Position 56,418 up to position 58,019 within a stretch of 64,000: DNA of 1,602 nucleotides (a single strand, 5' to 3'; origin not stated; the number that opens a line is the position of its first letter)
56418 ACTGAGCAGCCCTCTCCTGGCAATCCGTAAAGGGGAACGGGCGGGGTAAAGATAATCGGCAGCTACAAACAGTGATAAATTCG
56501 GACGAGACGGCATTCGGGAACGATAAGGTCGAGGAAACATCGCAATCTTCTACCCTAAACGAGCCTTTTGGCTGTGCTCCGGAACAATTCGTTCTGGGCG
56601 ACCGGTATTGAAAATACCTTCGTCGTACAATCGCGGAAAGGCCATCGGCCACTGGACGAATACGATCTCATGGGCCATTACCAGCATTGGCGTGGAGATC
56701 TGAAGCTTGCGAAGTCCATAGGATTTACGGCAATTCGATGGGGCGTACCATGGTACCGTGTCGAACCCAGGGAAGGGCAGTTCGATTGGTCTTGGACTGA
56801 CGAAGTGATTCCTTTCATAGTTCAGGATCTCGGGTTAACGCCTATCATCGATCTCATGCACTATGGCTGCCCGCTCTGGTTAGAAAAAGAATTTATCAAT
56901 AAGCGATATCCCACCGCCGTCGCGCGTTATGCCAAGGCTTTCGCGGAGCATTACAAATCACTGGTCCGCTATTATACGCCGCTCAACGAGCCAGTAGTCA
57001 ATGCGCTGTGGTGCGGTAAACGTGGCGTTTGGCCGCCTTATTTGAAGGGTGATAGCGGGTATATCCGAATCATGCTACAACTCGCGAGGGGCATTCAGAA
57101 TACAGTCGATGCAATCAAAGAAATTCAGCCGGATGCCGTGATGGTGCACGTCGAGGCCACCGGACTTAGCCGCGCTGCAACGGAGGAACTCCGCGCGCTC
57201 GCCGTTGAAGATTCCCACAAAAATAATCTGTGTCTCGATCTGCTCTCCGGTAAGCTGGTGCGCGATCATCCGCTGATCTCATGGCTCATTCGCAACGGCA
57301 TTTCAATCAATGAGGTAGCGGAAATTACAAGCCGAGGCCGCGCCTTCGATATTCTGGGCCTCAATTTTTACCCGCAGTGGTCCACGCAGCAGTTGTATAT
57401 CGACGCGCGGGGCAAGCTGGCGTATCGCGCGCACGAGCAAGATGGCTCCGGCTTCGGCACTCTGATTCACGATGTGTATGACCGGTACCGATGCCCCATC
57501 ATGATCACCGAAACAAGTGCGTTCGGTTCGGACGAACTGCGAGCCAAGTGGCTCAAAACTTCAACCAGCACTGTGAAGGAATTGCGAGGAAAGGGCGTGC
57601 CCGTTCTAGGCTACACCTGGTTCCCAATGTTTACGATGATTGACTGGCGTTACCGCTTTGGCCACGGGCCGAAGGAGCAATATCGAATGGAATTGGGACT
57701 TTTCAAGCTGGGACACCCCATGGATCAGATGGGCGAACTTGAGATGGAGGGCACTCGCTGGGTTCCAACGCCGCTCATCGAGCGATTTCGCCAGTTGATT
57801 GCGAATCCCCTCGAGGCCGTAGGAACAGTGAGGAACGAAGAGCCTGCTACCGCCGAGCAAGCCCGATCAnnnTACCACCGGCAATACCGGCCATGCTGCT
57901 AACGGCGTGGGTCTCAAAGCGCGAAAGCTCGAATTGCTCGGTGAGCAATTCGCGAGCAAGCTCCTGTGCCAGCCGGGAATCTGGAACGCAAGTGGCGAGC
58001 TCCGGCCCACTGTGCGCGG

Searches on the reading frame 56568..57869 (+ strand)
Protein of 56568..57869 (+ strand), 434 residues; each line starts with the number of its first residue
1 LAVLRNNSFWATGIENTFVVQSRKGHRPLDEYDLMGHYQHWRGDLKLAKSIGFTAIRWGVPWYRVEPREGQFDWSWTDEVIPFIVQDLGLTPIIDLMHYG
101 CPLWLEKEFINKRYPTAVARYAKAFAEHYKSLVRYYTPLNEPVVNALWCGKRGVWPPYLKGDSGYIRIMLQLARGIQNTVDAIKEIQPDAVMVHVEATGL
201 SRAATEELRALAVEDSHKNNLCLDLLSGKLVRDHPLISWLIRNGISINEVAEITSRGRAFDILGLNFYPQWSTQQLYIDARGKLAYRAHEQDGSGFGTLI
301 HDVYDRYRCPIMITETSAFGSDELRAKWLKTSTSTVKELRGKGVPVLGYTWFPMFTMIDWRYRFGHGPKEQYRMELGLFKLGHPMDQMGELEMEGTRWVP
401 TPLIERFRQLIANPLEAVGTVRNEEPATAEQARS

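Call 74: search_protein_families(library=pfam, proteins=[window:56568-57869:+], max_evalue=0.00001)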
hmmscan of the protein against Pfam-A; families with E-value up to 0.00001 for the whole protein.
window:56568-57869:+ (434 aa): 2 families
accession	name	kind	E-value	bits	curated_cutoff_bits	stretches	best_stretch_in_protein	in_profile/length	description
PF00232.24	Glyco_hydro_1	-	1.7e-14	53.6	22.6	1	36-361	55-415/453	Glycosyl hydrolase family 1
PF02449.21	Glyco_hydro_42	-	1.8e-06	28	21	1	39-108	10-79/376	Beta-galactosidase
